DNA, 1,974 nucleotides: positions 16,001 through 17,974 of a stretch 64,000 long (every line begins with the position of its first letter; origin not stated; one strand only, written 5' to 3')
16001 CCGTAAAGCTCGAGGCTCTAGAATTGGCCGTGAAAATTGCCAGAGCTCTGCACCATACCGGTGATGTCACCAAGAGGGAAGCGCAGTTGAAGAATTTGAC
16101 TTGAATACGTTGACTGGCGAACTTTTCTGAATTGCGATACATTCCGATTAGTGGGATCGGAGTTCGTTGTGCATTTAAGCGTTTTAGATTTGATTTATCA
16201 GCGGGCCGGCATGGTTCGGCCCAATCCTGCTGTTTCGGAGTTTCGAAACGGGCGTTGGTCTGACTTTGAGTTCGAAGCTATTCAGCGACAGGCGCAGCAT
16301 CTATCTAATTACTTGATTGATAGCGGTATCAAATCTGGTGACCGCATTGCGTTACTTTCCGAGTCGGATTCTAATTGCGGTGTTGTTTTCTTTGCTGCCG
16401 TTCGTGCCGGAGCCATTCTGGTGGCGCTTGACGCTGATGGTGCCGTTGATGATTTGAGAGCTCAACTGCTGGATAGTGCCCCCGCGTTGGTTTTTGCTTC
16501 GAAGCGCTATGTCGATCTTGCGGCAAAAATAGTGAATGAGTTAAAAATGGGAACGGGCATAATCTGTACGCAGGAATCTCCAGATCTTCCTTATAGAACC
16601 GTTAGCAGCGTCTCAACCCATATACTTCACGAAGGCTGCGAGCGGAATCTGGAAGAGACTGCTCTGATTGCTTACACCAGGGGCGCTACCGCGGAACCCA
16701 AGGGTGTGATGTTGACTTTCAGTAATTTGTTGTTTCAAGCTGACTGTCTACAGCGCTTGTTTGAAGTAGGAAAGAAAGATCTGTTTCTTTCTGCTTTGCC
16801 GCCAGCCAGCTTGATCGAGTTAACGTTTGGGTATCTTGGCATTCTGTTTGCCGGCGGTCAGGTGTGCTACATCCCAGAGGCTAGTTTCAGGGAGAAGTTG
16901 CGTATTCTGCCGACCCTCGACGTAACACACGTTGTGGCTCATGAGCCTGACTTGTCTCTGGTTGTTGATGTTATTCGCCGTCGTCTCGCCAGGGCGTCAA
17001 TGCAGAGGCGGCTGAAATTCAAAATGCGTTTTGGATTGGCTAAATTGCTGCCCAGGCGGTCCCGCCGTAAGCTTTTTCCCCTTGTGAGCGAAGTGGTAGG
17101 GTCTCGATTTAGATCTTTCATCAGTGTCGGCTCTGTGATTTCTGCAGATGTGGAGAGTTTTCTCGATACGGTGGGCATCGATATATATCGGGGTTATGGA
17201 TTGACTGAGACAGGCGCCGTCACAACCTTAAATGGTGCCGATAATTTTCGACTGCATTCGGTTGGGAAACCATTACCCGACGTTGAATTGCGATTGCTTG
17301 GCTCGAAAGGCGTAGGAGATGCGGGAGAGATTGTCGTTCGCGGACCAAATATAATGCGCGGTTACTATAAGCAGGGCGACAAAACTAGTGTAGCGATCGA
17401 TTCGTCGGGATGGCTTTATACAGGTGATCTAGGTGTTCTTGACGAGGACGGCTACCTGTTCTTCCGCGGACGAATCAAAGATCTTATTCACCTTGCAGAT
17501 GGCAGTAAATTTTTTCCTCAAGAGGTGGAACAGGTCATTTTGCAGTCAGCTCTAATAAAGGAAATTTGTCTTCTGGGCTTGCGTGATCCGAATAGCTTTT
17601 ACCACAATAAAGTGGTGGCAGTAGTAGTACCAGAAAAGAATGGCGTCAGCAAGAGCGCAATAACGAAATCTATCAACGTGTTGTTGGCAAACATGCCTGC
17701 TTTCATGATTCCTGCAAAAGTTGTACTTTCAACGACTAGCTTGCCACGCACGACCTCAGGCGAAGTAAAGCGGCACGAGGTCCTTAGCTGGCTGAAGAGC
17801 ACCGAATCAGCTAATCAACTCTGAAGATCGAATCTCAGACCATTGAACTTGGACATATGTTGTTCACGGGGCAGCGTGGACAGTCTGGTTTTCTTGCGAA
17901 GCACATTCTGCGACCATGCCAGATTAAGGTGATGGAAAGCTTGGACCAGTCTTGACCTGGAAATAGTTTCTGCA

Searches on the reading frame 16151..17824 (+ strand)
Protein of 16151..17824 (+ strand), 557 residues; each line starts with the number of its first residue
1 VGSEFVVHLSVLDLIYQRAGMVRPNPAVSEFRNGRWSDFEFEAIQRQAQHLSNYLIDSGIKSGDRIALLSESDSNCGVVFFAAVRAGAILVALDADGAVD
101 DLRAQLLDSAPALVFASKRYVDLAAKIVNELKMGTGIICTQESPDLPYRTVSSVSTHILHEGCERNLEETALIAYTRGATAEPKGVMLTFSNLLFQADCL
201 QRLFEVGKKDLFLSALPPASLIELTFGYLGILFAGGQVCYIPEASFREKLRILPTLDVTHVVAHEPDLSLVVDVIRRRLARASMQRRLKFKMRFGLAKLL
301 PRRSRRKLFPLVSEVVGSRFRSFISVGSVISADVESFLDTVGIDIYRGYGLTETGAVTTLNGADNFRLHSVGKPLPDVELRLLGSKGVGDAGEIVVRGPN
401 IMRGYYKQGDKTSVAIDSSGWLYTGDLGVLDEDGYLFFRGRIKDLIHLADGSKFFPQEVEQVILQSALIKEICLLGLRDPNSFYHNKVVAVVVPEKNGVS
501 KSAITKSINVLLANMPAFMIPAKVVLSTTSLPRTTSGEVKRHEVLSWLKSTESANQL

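Call 56: search_protein_families(library=pfam, proteins=[window:16151-17824:+], max_evalue=0.00001)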
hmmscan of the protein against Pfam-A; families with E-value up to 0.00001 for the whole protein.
window:16151-17824:+ (557 aa): 2 families
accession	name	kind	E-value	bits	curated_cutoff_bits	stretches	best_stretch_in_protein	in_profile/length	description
PF00501.34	AMP-binding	-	3.1e-54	184.7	29.9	1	30-406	16-384/384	AMP-binding enzyme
PF13193.12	AMP-binding_C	-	2.3e-07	32.1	24.5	1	458-537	1-75/76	AMP-binding enzyme C-terminal domain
